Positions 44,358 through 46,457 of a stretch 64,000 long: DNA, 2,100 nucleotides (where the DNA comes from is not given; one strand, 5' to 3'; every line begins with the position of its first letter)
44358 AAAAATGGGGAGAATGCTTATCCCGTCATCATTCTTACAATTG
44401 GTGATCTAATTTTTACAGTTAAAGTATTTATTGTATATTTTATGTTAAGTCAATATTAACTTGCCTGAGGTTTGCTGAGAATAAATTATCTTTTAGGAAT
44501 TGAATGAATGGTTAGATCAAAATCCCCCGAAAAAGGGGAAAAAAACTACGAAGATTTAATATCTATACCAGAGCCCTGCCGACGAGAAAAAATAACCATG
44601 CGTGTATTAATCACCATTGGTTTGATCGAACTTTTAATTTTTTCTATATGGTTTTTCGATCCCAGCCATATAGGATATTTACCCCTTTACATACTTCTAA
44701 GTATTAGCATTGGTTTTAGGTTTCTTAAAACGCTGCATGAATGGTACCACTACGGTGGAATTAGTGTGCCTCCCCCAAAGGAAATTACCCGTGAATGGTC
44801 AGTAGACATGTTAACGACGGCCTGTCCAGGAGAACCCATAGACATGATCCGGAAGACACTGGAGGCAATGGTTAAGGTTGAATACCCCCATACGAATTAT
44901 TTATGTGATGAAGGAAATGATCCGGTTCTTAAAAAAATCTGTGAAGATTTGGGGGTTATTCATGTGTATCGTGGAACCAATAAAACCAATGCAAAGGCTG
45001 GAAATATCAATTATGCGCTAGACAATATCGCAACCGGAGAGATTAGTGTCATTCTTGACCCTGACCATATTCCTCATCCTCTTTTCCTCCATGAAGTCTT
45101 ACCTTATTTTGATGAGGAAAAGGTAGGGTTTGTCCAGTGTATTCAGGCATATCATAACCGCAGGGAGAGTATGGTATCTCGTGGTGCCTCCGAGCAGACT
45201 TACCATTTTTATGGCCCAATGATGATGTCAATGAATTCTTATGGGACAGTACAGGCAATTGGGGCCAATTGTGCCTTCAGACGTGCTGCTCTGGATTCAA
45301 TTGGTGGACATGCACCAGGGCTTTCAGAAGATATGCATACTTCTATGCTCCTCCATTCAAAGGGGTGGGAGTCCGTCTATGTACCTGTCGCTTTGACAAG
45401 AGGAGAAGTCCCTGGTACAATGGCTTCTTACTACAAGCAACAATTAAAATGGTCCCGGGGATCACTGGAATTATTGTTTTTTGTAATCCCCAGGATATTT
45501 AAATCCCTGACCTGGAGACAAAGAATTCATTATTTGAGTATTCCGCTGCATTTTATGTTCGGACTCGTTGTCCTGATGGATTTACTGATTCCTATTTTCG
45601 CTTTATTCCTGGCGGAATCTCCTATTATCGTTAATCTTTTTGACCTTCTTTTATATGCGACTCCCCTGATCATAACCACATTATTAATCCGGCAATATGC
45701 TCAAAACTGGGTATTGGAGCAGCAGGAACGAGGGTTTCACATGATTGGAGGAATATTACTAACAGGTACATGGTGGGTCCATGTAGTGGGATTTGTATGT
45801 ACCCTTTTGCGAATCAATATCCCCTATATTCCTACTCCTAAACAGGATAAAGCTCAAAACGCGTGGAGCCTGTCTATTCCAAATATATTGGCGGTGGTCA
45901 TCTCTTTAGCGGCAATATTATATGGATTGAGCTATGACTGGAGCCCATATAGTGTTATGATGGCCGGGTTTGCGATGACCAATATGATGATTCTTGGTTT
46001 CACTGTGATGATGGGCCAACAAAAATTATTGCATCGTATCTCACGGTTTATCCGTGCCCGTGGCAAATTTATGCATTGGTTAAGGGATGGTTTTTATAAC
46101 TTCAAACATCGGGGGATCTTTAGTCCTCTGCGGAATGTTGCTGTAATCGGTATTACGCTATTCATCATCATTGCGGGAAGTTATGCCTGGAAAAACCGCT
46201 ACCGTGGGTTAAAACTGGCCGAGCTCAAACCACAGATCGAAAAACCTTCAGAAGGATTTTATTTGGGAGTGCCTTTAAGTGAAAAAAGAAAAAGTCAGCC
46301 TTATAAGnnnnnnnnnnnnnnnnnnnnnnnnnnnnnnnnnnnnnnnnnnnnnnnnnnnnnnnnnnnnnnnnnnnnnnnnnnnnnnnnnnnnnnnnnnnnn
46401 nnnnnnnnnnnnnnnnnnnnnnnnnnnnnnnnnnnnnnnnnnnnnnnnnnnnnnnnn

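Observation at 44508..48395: Processive GT2 glycan synthase fused in one polypeptide to two glycoside-hydrolase-like modules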

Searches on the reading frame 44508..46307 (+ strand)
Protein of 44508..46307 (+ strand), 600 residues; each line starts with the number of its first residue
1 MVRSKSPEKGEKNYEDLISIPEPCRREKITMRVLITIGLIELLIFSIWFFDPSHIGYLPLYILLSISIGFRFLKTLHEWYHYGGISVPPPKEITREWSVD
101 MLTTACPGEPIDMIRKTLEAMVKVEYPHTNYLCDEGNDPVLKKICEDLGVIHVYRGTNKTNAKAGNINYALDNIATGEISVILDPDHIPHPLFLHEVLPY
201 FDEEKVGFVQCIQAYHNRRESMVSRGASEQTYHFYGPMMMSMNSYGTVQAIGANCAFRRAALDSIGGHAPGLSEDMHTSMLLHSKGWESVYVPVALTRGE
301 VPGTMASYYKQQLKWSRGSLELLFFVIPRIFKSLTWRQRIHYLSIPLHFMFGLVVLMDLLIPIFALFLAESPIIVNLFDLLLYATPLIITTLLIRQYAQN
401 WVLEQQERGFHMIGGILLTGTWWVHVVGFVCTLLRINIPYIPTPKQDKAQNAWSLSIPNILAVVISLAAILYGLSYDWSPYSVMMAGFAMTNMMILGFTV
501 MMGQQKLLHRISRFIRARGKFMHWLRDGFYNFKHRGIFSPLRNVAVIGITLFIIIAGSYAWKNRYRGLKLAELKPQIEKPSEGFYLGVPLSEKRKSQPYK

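Call 40: predict_structure(alignment_id=A2)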
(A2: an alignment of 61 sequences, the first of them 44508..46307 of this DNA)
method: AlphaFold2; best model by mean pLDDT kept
length: 600 residues; sequences in the alignment: 61
mean_pLDDT: 86.9   pTM: 0.85
mean pLDDT of the five models: 86.9, 86.4, 84.5, 84.4, 84.2
residues with pLDDT >= 90: 381; 70-90: 151; 50-70: 34; < 50: 34
segments of 3 or more residues with pLDDT < 50: 1-13, 578-591, 594-600
pLDDT, mean of each block of 10 residues (from residue 1): 33 65 93 97 96 94 96 93 92 95 91 95 98 96 98 93 92 97 93 96 96 85 89 80 89 85 96 92 96 91 91 93 95 96 89 95 96 87 91 91 80 91 96 89 77 95 98 92 91 95 91 78 80 78 74 74 60 55 46 46
secondary structure, 60 per line:
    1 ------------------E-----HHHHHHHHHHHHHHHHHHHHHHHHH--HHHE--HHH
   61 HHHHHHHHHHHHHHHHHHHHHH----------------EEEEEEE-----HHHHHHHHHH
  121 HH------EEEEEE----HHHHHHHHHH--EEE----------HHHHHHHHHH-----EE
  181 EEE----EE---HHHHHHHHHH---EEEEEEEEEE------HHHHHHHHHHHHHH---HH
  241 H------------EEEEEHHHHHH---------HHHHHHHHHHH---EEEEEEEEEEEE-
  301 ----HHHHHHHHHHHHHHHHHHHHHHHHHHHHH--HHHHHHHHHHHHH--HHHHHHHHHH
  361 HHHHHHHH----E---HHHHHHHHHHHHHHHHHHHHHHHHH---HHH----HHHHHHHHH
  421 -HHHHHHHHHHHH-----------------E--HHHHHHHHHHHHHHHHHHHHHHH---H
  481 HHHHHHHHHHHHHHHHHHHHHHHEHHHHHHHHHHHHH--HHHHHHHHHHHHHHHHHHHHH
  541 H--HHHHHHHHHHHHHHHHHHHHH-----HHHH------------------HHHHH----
elements in order: H25-49 H58-82 E99-105 H111-122 E129-134 H139-148 E151-153 H164-173 E179-183 H193-202 E206-215 H222-235 E254-258 H259-264 H274-284 E288-299 H305-333 H336-348 H351-368 H377-401 H412-420 H422-433 H454-476 H480-503 H505-517 H520-541 H544-564 H570-573 H592-596

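Call 46: fold_search(model_id=the predicted structure, library=pdb)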
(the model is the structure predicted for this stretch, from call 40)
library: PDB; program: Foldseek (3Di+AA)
matches with E <= 10: 977; with E <= 0.001: 244
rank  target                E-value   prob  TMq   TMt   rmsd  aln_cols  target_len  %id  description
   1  9b8v_E                7.8e-25  1.00  0.68  0.49   7.6       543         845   22  AlphaFold2 informed cryo-EM model of the E. coli cellulose synthase BcsAG3B6 complex (released 2025-02-19)
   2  4p00_A                1.2e-24  1.00  0.69  0.57   4.4       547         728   23  Bacterial Cellulose Synthase in complex with cyclic-di-GMP and UDP (released 2014-04-09)
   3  9fnn_A                1.0e-22  1.00  0.66  0.51   6.4       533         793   22  Cryo-EM structure of the c-di-GMP-saturated 'crown'less Bcs macrocomplex for cellulose secretion in E. coli (released 2024-10-16)
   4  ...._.                3.0e-22  1.00  0.66  0.56   5.0       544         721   22  Pre-translocation state of bacterial cellulose synthase (released 2016-03-30)
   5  9fmz_A                7.0e-21  1.00  0.65  0.48   7.7       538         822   22  Cryo-EM structure of the c-di-GMP-bound synthase:pEtN transferase complex (BcsA-Bct-G3) from the E. coli cellulose sec (released 2024-10-16)
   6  4hg6_A                4.9e-20  1.00  0.66  0.54   5.0       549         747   22  Structure of a cellulose synthase - cellulose translocation intermediate (released 2012-12-19)
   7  9fmv_A                1.2e-19  1.00  0.58  0.46   5.7       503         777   21  Cryo-EM structure of the c-di-GMP-free synthase:pEtN transferase complex (BcsA-Bct-G3) from the E. coli cellulose secr (released 2024-10-16)
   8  9fp0_A                3.2e-19  1.00  0.57  0.45   5.8       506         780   21  Cryo-EM structure of the 'crown'less Bcs macrocomplex for E. coli cellulose secretion in non-saturating c-di-GMP (loca (released 2024-10-16)
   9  8vht_A                2.8e-15  1.00  0.60  0.53   7.3       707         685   15  Cryo EM structure of a soybean CesA3 homotrimer (released 2025-01-15)
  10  8g2j_D                8.1e-15  1.00  0.62  0.53   9.0       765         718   14  Hybrid aspen cellulose synthase-8 bound to UDP-glucose (released 2023-03-01)
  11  8vi0_A                2.5e-14  1.00  0.63  0.53   7.6       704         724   14  Cryo EM structure of a soybean CesA6 homotrimer (released 2025-01-15)
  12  8vhz_A                2.8e-14  1.00  0.61  0.52   6.9       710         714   14  Cryo EM structure of a soybean CesA1 homotrimer (released 2025-01-15)
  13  8g2j_I                3.8e-14  1.00  0.64  0.54   5.6       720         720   14  Hybrid aspen cellulose synthase-8 bound to UDP-glucose (released 2023-03-01)
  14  8vi0_B                6.2e-14  1.00  0.63  0.53   7.6       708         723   14  Cryo EM structure of a soybean CesA6 homotrimer (released 2025-01-15)
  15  8g2j_C                2.0e-13  1.00  0.61  0.52   6.1       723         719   15  Hybrid aspen cellulose synthase-8 bound to UDP-glucose (released 2023-03-01)
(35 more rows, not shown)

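Call 54: search_dna_similar(query=window:44508-46200:+, collection=plasmids, mode=protein, max_rows=25)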
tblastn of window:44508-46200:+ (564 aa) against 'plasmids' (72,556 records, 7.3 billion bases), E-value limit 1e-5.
Records with a match: 690; places in all: 823; records where one place covers at least 80% of the query: 0.
Best place of each record, by identity: <60% 690.
By first word of the organism name: Rhizobium 163; Escherichia 137; Sinorhizobium 130; Agrobacterium 32; Bradyrhizobium 27; Ensifer 16; Klebsiella 13; Sphingobium 12; Lactiplantibacillus 10; Azospirillum 7; and 64 more.
By predicted mobility (MOB-suite, as given by PLSDB): non-mobilizable 314; conjugative 206; mobilizable 170.
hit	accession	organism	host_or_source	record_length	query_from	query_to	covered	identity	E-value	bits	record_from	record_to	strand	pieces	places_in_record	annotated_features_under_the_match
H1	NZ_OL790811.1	Proteus mirabilis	-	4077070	81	528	79%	26.8%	2e-32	140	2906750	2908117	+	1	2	none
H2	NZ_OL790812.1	Proteus mirabilis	-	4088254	81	528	79%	26.8%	2e-32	140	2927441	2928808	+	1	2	none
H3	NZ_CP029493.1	Escherichia coli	Homo sapiens,fecal sample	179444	86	474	69%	27.4%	3e-34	146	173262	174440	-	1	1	bcsA: UDP-forming cellulose synthase catalytic subunit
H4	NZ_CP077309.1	Enterobacter hormaechei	-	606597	87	512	76%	25.0%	9e-27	123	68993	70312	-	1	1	bcsA: UDP-forming cellulose synthase catalytic subunit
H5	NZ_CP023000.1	Rhizobium sp. 11515TR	Cell culture,agricultural soil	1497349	108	509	71%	26.5%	5e-32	139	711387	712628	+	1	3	record has no annotation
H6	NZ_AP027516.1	Escherichia coli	Homo sapiens,whole organism,feces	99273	86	474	69%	27.2%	7e-34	145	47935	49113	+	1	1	bcsA: UDP-forming cellulose synthase catalytic subunit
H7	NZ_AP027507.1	Escherichia coli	-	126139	86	474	69%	27.2%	8e-34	145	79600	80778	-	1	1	bcsA: UDP-forming cellulose synthase catalytic subunit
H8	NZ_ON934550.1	Escherichia coli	-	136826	86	474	69%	27.2%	8e-34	145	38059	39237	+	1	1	bcsA: UDP-forming cellulose synthase catalytic subunit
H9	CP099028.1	Escherichia coli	culture,Pooled faeces sample collected ...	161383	86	474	69%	27.2%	8e-34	145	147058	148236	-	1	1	bcsA: UDP-forming cellulose synthase catalytic subunit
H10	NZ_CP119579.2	Escherichia coli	broiler,mixed culture,liver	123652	86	474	69%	27.2%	9e-34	144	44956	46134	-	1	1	bcsA: UDP-forming cellulose synthase catalytic subunit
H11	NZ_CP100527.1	Escherichia coli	Gallus gallus domesticus,whole ...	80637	86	474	69%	27.2%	1e-33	144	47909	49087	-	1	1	bcsA: UDP-forming cellulose synthase catalytic subunit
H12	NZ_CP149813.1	Escherichia coli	pig,faecal sample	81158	86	474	69%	27.2%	1e-33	144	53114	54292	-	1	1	bcsA: UDP-forming cellulose synthase catalytic subunit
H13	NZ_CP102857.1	Escherichia coli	Gallus gallus (chicken),mixed ...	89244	86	474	69%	27.2%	1e-33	144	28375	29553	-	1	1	bcsA: UDP-forming cellulose synthase catalytic subunit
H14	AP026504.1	Escherichia coli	whole organism,animal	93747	86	474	69%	27.2%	1e-33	144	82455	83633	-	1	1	hypothetical protein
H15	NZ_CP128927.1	Escherichia coli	-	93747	86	474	69%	27.2%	1e-33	144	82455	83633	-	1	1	bcsA: UDP-forming cellulose synthase catalytic subunit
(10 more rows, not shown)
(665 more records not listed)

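Call 61: search_solved_structures(query=window:44508-46200:+, max_evalue=1e-20, show_alignments=1)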
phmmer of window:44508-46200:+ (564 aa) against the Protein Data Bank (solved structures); distinct sequences matched with E-value up to 1e-20: 6.
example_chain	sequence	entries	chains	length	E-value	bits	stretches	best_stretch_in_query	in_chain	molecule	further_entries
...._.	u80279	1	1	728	5.5e-36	127.1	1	98-509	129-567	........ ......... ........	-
4p00_A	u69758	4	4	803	7.3e-36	126.7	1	98-509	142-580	Cellulose Synthase A subunit | Cellulose Synthase subunit A | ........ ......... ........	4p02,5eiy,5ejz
4hg6_A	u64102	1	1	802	7.6e-36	126.7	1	98-510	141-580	Cellulose Synthase Subunit A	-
7lby_A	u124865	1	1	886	1.7e-31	112.3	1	86-502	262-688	Cellulose synthase catalytic subunit [UDP-forming]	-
9b8v_E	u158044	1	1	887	1.7e-31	112.3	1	86-502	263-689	Cellulose synthase catalytic subunit [UDP-forming]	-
9fmv_A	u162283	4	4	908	1.8e-31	112.2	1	86-502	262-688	Cellulose synthase catalytic subunit [UDP-forming]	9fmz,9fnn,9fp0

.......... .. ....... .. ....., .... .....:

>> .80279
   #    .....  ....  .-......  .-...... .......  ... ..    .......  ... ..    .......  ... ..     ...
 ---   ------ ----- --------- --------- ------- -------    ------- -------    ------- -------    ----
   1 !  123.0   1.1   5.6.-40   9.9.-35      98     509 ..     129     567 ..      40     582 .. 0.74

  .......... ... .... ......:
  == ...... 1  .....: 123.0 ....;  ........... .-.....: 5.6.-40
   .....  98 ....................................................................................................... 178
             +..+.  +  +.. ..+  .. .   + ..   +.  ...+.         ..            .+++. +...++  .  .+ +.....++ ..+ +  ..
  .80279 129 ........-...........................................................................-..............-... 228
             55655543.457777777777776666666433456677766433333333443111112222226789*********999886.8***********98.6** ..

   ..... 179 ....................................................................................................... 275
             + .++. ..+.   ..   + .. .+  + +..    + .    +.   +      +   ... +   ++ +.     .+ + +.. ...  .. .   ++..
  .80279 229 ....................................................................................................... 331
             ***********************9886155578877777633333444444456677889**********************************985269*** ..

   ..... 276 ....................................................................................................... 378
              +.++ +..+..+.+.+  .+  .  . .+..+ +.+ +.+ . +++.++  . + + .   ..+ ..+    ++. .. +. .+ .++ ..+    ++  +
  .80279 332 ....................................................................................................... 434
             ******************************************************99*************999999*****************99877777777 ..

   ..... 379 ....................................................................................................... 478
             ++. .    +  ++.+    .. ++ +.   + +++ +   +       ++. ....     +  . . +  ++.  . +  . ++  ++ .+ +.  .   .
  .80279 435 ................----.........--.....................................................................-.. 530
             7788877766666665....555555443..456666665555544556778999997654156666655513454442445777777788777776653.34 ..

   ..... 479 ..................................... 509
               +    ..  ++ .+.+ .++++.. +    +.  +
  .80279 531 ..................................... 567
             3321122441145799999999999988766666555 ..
